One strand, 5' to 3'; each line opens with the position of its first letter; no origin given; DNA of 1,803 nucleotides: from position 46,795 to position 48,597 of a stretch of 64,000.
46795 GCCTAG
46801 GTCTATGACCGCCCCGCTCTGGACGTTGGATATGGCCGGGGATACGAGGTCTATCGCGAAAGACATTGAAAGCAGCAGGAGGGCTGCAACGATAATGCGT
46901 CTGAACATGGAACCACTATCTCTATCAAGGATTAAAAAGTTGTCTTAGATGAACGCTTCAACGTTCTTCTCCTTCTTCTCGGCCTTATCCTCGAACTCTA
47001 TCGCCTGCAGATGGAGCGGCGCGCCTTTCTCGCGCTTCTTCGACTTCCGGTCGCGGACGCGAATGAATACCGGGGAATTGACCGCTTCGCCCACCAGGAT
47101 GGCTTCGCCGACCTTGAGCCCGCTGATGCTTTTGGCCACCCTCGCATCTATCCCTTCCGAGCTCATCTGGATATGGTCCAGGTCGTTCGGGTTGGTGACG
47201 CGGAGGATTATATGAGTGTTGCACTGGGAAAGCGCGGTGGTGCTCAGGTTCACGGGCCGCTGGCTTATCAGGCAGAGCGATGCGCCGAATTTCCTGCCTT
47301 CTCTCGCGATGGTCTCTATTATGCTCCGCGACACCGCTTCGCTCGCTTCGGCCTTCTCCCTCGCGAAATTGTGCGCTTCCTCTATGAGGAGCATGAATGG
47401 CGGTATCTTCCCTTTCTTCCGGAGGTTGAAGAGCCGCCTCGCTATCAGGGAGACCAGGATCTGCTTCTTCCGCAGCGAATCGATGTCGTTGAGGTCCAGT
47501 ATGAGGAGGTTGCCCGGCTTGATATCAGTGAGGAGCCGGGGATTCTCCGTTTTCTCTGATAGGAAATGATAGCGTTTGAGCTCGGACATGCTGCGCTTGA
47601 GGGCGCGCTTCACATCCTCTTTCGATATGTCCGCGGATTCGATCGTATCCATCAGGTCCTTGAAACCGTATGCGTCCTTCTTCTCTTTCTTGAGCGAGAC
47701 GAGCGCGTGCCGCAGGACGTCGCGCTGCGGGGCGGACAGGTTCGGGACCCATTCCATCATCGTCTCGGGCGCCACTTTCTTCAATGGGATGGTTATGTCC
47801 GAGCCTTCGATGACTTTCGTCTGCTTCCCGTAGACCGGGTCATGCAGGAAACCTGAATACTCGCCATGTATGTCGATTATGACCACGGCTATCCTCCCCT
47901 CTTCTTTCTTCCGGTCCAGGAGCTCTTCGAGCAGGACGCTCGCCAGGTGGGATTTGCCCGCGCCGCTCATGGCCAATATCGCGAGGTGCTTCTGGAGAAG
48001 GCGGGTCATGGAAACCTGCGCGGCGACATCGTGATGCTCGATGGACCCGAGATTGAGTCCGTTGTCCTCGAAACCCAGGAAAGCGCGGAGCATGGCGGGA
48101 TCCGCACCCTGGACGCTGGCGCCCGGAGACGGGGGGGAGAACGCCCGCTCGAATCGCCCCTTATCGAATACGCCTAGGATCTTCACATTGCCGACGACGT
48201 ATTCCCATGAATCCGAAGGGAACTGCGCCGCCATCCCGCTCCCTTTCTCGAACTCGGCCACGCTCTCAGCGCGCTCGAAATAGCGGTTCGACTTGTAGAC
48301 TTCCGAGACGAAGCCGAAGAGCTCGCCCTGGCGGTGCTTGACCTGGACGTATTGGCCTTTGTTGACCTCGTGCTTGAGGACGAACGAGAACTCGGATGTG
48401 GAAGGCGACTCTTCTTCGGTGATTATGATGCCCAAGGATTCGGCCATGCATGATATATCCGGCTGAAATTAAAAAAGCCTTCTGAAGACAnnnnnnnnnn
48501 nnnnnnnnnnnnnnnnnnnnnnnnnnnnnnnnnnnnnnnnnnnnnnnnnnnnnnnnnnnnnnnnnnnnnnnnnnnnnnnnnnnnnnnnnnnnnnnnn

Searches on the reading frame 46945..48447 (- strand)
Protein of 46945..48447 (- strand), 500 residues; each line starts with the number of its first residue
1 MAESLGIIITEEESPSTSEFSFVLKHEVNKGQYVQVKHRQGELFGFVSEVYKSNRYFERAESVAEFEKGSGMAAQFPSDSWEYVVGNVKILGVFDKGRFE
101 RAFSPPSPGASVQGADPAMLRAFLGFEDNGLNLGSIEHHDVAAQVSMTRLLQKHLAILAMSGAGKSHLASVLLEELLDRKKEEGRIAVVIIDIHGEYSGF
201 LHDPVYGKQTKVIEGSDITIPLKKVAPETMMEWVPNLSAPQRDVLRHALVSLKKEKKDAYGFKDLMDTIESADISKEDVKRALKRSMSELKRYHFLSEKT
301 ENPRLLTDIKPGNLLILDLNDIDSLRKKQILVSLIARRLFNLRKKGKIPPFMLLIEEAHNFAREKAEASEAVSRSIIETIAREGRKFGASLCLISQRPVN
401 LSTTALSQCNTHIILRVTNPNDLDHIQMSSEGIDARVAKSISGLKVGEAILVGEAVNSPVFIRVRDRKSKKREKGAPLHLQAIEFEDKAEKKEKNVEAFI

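Call 71: search_protein_families(library=pfam, proteins=[window:46945-48447:-], max_evalue=0.0001)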
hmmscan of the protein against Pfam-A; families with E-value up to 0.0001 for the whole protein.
window:46945-48447:- (500 aa): 1 family
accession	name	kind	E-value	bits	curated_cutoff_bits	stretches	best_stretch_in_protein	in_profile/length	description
PF01935.23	DUF87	-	4e-33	115.8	23.2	1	132-338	2-219/220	Helicase HerA, central domain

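Call 80: search_protein_families(library=ncbifam, proteins=[window:46945-48444:-], max_evalue=0.001)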
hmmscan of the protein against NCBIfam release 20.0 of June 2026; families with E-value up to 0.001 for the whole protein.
window:46945-48444:- (499 aa): 9 families
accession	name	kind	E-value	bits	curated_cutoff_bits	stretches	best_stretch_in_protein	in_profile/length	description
NF040819.1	helicase_HerA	equivalog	6e-49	167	970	2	348-475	402-526/561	DNA double-strand break repair helicase HerA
NF040937.1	HerA_Thermprot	equivalog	1.7e-45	155.4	800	1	14-466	10-464/487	DNA double-strand break repair helicase HerA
NF042943.1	HerA_antiphage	equivalog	1.3e-43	149.4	800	2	330-473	416-559/566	anti-phage-associated helicase HerA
NF042944.1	HerA_antiphage_2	equivalog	6.3e-38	130.9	850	2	312-469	378-548/576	anti-phage-associated helicase HerA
NF053655.1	CedD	equivalog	1.4e-34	119.7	600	1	129-464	198-526/527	DNA-translocating ATPase CedD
TIGR02746.1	TraC-F-type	equivalog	7.4e-09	34.1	567.05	1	229-396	520-684/800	type IV secretion system protein TraC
NF033849.1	ser_rich_anae_1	subfamily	2.4e-08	31.8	650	1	340-425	1011-1099/1163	serine-rich protein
NF045975.1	VirB4_plasma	equivalog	2.4e-06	25.6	590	0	261-411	657-818/894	Mbov_0397 family ICE element conjugal transfer ATPase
NF041214.1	plasmid_TraB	equivalog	1.2e-05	24.1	800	0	348-434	346-426/639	plasmid transfer protein TraB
